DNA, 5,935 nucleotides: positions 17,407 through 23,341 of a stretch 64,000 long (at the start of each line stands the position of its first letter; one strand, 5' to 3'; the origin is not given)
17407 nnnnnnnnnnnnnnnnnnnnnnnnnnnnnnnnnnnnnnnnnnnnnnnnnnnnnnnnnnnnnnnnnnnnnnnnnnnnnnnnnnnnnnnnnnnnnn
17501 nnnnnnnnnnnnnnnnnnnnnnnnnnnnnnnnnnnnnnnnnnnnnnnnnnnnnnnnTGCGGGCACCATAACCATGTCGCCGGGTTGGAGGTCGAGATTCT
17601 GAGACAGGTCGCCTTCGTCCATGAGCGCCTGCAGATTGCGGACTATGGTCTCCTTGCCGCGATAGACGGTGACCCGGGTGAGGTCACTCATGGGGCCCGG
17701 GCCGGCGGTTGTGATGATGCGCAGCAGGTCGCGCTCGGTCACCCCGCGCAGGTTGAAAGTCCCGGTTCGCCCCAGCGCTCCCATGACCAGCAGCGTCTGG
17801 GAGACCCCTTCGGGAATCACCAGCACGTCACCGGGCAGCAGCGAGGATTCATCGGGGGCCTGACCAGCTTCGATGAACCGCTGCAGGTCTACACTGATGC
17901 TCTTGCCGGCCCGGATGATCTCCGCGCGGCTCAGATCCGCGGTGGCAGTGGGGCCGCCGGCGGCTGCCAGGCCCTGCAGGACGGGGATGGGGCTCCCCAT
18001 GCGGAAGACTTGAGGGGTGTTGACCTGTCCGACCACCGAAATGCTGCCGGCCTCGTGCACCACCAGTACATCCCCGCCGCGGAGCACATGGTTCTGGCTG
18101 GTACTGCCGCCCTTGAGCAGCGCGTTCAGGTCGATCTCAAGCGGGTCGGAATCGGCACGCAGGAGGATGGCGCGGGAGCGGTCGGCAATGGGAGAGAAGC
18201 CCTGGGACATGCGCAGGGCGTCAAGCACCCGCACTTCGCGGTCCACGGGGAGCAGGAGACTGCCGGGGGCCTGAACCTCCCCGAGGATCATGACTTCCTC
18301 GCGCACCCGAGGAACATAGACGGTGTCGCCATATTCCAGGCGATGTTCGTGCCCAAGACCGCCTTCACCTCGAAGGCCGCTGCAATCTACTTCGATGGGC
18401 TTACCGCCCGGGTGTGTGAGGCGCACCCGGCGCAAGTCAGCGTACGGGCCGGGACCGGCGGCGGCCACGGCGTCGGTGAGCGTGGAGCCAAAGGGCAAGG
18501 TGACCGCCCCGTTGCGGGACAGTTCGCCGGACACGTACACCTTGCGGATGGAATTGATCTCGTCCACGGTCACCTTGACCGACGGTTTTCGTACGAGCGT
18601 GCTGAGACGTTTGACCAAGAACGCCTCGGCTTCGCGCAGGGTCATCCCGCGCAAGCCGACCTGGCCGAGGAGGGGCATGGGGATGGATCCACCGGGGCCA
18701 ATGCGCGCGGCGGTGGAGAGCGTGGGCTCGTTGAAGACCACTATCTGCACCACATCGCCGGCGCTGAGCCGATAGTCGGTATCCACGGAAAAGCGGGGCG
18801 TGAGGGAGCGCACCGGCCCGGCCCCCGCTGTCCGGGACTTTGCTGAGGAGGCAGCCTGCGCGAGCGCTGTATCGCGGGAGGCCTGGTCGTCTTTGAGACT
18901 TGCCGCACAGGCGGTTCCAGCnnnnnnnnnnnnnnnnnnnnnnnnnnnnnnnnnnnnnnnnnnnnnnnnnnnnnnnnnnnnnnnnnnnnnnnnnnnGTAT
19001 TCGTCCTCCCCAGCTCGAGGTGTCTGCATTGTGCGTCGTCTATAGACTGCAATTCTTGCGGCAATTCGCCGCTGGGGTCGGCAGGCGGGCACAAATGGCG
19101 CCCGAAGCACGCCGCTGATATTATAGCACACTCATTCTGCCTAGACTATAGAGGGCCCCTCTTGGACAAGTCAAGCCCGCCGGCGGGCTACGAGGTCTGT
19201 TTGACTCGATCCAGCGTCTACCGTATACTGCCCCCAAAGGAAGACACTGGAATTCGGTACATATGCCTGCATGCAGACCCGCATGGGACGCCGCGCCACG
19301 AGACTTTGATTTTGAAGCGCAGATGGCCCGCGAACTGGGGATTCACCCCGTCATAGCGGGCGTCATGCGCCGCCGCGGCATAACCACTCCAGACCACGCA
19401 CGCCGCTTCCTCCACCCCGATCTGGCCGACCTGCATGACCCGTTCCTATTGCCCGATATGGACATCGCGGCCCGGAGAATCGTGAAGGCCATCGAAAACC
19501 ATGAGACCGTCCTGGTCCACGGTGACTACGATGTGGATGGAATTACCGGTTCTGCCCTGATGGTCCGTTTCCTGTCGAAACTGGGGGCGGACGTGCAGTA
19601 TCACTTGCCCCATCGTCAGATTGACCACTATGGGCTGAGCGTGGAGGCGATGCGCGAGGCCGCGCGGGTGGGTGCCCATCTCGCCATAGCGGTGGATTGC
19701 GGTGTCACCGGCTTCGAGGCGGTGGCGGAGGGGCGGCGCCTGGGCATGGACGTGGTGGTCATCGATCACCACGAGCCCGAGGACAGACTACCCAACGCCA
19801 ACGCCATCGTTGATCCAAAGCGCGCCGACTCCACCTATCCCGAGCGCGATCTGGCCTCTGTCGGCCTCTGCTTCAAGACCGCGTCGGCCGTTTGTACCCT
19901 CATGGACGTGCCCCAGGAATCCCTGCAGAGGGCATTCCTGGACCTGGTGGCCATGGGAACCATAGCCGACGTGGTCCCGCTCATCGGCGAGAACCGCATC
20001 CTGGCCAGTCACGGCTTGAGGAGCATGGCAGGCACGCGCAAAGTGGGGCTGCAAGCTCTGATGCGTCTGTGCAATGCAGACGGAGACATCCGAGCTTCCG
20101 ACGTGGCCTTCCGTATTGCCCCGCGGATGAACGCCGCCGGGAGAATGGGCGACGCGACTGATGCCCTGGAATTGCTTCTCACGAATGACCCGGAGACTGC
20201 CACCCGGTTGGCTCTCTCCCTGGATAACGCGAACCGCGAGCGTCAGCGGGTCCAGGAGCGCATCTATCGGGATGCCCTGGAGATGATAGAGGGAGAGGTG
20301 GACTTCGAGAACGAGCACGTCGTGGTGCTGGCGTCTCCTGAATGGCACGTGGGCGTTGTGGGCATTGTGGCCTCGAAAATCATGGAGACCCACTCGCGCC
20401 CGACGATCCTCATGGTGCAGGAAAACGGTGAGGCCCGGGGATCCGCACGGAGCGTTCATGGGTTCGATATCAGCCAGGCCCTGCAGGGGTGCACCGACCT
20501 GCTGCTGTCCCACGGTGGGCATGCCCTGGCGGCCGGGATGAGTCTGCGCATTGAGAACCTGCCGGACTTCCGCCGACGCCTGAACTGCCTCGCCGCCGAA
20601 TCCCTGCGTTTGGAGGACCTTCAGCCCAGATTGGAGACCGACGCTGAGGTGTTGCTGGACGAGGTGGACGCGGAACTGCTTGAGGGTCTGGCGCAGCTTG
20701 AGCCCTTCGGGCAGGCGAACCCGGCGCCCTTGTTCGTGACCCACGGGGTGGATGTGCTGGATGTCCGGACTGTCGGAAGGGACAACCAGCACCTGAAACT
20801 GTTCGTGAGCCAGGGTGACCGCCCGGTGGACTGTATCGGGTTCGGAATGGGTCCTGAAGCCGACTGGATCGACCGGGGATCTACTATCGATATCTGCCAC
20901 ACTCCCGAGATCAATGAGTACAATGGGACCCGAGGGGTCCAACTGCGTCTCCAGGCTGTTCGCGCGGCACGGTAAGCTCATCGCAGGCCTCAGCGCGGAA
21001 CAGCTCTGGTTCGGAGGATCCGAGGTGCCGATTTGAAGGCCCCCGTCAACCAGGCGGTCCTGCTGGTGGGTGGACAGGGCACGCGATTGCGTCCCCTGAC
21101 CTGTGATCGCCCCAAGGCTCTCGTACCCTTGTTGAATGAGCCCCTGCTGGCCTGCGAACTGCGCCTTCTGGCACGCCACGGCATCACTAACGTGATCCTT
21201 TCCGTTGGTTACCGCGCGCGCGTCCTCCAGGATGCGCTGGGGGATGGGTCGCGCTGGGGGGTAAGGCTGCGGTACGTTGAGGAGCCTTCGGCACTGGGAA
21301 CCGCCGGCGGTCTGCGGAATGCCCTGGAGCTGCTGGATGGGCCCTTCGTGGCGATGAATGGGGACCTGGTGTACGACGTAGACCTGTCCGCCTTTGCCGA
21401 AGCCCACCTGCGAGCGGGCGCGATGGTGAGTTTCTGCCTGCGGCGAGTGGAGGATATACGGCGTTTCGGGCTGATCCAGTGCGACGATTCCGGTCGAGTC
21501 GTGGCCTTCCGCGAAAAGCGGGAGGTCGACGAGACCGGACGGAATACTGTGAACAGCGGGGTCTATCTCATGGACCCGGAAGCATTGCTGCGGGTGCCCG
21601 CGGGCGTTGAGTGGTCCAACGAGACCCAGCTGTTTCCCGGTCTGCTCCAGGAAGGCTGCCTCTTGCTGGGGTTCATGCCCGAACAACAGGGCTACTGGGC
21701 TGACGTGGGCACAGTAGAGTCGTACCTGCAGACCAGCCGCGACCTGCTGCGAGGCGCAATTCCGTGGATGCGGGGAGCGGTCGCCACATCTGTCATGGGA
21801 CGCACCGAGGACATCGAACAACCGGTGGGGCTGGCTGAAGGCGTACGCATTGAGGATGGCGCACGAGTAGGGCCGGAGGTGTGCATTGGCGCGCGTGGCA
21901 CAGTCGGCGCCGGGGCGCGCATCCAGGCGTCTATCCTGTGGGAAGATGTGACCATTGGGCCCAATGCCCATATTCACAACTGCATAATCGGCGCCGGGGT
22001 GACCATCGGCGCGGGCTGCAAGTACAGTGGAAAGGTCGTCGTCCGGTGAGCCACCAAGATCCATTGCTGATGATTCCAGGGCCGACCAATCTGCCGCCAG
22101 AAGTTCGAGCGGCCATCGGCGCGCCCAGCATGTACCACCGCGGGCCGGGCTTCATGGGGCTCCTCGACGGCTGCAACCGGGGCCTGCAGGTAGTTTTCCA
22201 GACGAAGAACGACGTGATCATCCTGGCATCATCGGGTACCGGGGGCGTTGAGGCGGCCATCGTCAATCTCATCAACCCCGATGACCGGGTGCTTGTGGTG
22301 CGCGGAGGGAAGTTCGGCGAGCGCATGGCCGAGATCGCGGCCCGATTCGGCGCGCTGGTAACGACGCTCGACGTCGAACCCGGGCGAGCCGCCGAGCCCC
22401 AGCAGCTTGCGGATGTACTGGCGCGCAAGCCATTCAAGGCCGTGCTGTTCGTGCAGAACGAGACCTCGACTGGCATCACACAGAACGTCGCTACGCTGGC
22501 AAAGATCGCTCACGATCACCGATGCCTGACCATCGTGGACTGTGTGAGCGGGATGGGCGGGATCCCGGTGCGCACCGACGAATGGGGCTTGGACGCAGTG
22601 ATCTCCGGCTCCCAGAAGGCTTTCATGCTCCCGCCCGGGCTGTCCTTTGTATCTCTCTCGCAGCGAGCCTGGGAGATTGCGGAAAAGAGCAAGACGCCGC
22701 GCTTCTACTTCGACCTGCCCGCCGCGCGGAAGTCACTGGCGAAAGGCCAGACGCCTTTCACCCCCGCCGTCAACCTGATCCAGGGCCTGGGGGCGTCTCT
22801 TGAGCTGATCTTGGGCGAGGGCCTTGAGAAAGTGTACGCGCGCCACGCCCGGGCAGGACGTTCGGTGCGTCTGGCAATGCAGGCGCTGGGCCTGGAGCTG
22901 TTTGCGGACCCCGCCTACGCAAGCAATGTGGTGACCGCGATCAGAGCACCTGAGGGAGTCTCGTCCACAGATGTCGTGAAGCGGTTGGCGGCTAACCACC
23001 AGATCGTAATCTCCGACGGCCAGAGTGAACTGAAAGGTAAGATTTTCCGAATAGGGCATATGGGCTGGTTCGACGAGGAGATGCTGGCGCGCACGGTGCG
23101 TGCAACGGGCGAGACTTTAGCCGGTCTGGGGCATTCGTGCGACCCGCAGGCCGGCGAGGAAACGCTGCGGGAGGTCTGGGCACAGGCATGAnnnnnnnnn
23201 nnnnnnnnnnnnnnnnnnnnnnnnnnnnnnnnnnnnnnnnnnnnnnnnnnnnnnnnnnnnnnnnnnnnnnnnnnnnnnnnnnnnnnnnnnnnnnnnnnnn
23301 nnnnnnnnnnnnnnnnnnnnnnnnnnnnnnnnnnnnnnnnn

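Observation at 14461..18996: A 1,511-aa Wza-like exporter with about 16 tandem SLBB modules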

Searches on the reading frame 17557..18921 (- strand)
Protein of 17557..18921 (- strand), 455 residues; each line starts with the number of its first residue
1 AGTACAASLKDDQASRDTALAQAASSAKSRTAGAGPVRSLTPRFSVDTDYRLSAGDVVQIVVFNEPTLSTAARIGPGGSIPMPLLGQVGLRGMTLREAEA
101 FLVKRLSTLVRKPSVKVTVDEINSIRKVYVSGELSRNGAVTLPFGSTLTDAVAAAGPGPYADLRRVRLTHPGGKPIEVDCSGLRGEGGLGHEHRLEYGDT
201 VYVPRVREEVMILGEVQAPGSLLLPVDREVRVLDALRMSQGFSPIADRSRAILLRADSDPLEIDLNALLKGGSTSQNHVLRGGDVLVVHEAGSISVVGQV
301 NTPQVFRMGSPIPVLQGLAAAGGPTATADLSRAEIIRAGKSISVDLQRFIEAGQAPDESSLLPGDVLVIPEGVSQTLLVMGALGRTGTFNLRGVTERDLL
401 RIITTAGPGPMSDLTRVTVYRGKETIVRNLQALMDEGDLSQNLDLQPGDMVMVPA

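Call 50: predict_structure(alignment_id=A2)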
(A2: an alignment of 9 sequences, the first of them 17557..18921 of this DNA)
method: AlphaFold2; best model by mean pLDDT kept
length: 455 residues; sequences in the alignment: 9
mean_pLDDT: 76.0   pTM: 0.48
mean pLDDT of the five models: 76.0, 75.4, 63.5, 59.4, 55.8
residues with pLDDT >= 90: 30; 70-90: 331; 50-70: 49; < 50: 45
segments of 3 or more residues with pLDDT < 50: 1-45
pLDDT, mean of each block of 10 residues (from residue 1): 31 29 27 28 49 80 84 75 82 85 88 85 71 75 80 83 86 78 76 75 78 85 75 88 83 85 88 86 87 85 83 87 79 87 83 68 90 69 73 74 81 84 80 85 83 83
secondary structure, 60 per line:
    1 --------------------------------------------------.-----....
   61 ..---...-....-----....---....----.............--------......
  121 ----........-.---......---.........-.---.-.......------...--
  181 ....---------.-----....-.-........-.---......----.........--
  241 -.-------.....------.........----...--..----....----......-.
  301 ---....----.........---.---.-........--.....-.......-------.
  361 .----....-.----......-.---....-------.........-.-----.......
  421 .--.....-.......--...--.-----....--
elements in order: E57-62 E70-73 E79-82 E86-89 H95-106 E115-120 E125-132 E138-143 H148-155 E166-169 E176-178 H181-184 E200-203 E207-214 E220-225 H232-238 E250-254 E261-264 H265-269 E285-288 E293-298 E304-307 H314-320 E333-337 E340-344 H346-352 E366-369 E376-381 E387-390 H399-406 E417-421 E424-428 H430-436 E450-453

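Call 53: fold_search(model_id=the predicted structure, library=pdb)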
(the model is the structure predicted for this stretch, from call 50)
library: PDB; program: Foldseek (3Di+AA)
matches with E <= 10: 1139; with E <= 0.001: 24
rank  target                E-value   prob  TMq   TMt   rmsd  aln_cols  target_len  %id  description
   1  9r60_A                3.5e-19  1.00  0.33  0.40   7.3       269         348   26  CPS translocon Wza_C1 (released 2026-03-04)
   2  9r64_A                9.1e-19  1.00  0.32  0.38   7.5       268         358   26  CPS secretion pathway Wza-Wzc_C1 (Conf 0) (released 2026-03-04)
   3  2w8i_A                1.4e-18  1.00  0.33  0.43   7.3       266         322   27  Crystal structure of Wza24-345. (released 2009-02-10)
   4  2j58_A                1.7e-18  1.00  0.18  0.23  20.7       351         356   18  The structure of Wza (released 2006-11-06)
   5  2w8h_A                2.1e-18  1.00  0.33  0.42   7.4       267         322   27  Crystal structure of spin labeled Wza24-345. (released 2009-02-10)
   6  9r68_A                7.1e-17  1.00  0.32  0.39   7.3       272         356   26  CPS secretion pathway Wza-Wzc_C1 (Conf 2) (released 2026-03-04)
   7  7xff_B                2.2e-13  1.00  0.26  0.55   5.1       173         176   31  Polysaccharide export protein Wza (released 2022-05-04)
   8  7xfd_A                3.7e-13  1.00  0.27  0.57   4.9       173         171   31  Polysaccharide export protein Wza (released 2022-05-04)
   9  7xff_A                4.9e-13  1.00  0.26  0.54   4.9       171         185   32  Polysaccharide export protein Wza (released 2022-05-04)
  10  9n9a                  1.8e-11  1.00  0.17  0.44  16.8       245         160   22  Crystal structure of Class-3 OPX WzaB from Myxococcus xanthus (released 2026-01-28)
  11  7eb9_A                1.9e-08  1.00  0.13  0.17  25.0       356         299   13  The structure of the A20-binding inhibitor of NF-kB 1 in complex with tetra-ubiquitin (released 2021-07-21)
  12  7yui_A                2.0e-08  1.00  0.15  0.20  30.5       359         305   13  Crystal structure of HOIL-1L(195-423) in complex with the linear tetra-ubiquitin (released 2023-08-30)
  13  5b83_A                3.4e-08  1.00  0.13  0.17  25.5       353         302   14  Crystal structure of Optineurin UBAN in complex with linear ubiquitin (released 2016-09-07)
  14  7eao_A                3.5e-06  1.00  0.14  0.23  15.0       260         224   15  The structure of the A20-binding inhibitor of NF-kB 1 in complex with tri-ubiquitin (released 2021-07-21)
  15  5h07_A                6.1e-06  0.99  0.13  0.22  15.0       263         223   14  TNIP2-Ub complex, C2 form (released 2017-03-08)
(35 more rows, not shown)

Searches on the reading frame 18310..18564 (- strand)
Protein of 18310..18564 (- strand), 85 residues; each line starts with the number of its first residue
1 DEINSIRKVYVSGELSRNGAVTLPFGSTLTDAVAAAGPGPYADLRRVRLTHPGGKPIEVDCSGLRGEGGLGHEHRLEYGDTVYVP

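Call 67: search_protein_representatives(alignment_id=A3)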
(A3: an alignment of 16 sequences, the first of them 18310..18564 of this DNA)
Query: 16 sequences, 83 profile positions. Proteins with E-value up to 0.001 (for the whole library): 20729; up to 1e-10: 7775; up to 1e-30: 542. The best 150 are listed.
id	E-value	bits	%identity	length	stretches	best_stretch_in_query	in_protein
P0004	0.0e+00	1246.3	-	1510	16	3-83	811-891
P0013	0.0e+00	1057.2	-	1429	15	3-83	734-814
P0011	0.0e+00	1054.3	-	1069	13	2-83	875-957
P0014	1.7e-281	925.3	-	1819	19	3-83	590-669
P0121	3.6e-193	642.2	-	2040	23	2-83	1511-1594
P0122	7.2e-178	593.2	-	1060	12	3-83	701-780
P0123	6.3e-162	542.1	-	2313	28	5-83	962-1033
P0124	3.0e-154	517.5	-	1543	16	3-83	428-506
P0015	3.5e-151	507.6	-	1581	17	4-83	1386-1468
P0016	4.9e-151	507.2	-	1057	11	4-82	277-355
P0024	6.7e-151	506.8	-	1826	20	3-83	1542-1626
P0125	8.7e-130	439.1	-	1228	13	4-83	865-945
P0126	9.8e-126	426.1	-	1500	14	2-83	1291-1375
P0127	5.7e-124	420.5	-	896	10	4-83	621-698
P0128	1.3e-120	409.7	-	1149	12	5-83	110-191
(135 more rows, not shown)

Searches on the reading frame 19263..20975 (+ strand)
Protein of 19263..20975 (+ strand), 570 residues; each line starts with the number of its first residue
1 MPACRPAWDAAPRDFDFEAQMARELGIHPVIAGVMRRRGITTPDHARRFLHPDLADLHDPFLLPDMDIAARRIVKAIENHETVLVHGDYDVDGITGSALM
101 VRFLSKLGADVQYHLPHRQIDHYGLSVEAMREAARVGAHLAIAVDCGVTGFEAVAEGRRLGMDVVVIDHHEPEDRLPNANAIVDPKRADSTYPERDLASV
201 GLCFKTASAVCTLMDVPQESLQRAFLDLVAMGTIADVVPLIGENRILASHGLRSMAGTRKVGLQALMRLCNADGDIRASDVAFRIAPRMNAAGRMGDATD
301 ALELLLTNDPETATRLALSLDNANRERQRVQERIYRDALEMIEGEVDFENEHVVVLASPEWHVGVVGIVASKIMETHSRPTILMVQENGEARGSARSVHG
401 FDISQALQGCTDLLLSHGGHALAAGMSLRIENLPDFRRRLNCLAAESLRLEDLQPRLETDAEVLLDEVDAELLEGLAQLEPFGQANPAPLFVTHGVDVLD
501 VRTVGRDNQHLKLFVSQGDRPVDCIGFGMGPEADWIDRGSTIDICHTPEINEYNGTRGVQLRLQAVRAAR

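Call 7: search_protein_families(library=pfam, proteins=[window:19263-20975:+], max_evalue=0.001)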
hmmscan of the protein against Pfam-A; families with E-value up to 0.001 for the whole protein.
window:19263-20975:+ (570 aa): 3 families
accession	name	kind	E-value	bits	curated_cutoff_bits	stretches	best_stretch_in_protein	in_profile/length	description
PF17768.7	RecJ_OB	-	1.3e-32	112.5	27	1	459-564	1-106/107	RecJ OB domain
PF01368.27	DHH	-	2.3e-23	83.3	28.1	1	83-233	2-125/125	DHH family, N-terminal domain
PF02272.25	DHHA1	-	1.1e-12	48.7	25.9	1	352-441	3-97/102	DHHA1 domain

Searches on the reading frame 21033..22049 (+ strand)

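Call 7: search_protein_families(library=pfam, proteins=[window:21033-22049:+], max_evalue=0.001)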
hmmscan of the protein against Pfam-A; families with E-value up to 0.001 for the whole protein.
window:21033-22049:+ (338 aa): 5 families
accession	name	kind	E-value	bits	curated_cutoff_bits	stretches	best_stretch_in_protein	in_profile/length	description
PF00483.29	NTP_transferase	-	4.5e-43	148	21.2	1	8-239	2-243/245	Nucleotidyl transferase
PF25084.1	LbH_EIF2B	-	3.4e-12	46.7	54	1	255-337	12-93/105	EIF2B subunit epsilon LbH domain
PF00132.30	Hexapep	-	2.8e-11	43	27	1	304-329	6-32/36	Bacterial transferase hexapeptide (six repeats)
PF12804.13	NTP_transf_3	-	1e-08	35.9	27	1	8-122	1-108/160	MobA-like NTP transferase domain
PF24894.1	Hexapep_GlmU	-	2.9e-06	27.8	23.3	1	276-329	29-81/104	GlmU-like, C-terminal hexapeptide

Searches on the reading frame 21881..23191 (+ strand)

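Call 7: search_protein_families(library=pfam, proteins=[window:21881-23191:+], max_evalue=0.001)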
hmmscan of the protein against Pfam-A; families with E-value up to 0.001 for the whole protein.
window:21881-23191:+ (436 aa): 2 families
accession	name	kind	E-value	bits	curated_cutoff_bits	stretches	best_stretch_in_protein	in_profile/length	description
PF00266.25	Aminotran_5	-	4.3e-25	88.9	21.5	1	83-382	33-340/371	Aminotransferase class-V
PF01053.26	Cys_Met_Meta_PP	-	0.00096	18.2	27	0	114-243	71-195/381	Cys/Met metabolism PLP-dependent enzyme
